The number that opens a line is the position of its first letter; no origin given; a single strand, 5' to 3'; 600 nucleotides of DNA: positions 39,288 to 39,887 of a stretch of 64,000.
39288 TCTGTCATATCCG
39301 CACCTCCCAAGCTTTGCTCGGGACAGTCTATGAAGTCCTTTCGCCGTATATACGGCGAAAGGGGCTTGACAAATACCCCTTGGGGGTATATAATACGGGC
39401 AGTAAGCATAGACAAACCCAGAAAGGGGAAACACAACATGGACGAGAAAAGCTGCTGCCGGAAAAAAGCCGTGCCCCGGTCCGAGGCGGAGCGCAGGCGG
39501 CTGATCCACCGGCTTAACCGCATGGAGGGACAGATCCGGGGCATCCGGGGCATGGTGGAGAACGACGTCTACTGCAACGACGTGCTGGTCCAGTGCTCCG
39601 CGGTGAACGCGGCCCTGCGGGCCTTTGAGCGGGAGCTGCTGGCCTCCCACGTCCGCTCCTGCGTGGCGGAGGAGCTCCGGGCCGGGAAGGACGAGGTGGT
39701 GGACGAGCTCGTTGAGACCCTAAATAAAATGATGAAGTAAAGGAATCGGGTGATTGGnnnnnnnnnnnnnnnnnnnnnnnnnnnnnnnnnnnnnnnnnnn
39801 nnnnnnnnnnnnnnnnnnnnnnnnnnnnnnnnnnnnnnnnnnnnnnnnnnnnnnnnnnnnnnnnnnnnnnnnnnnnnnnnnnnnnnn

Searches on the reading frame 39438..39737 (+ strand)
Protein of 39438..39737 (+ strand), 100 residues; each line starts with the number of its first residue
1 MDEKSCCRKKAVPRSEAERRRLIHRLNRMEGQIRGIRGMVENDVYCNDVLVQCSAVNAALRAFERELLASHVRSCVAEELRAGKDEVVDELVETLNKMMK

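Call 58: search_protein_families(library=ncbifam, proteins=[window:39438-39737:+], max_evalue=0.00001)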
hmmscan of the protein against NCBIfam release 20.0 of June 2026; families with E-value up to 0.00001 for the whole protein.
window:39438-39737:+ (100 aa): 3 families
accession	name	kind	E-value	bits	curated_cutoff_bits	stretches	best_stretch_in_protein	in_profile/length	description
NF052430.1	repress_RicR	exception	1.1e-19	70.8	175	1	21-94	10-83/93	copper-sensing transcriptional repressor RicR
NF008464.0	PRK11352.1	equivalog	2.4e-09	37.5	133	1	13-94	2-85/91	formaldehyde-responsive transcriptional repressor FrmR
NF011613.0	PRK15039.1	equivalog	1.5e-06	28.8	138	1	18-95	7-85/90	Ni(II)/Co(II)-binding transcriptional repressor RcnR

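Call 59: search_protein_families(library=pfam, proteins=[window:39438-39737:+], max_evalue=0.00001)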
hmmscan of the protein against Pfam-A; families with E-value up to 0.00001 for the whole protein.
window:39438-39737:+ (100 aa): 1 family
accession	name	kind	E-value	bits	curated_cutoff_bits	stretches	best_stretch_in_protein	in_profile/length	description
PF02583.22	Trns_repr_metal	-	4.5e-27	94.7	22.8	1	19-97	2-78/78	Metal-sensitive transcriptional repressor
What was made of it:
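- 39438..39740 (+): csoR-family copper-sensing repressor gene (100 aa). PF02583 Trns_repr_metal, E=4.5e-27 (call 59).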
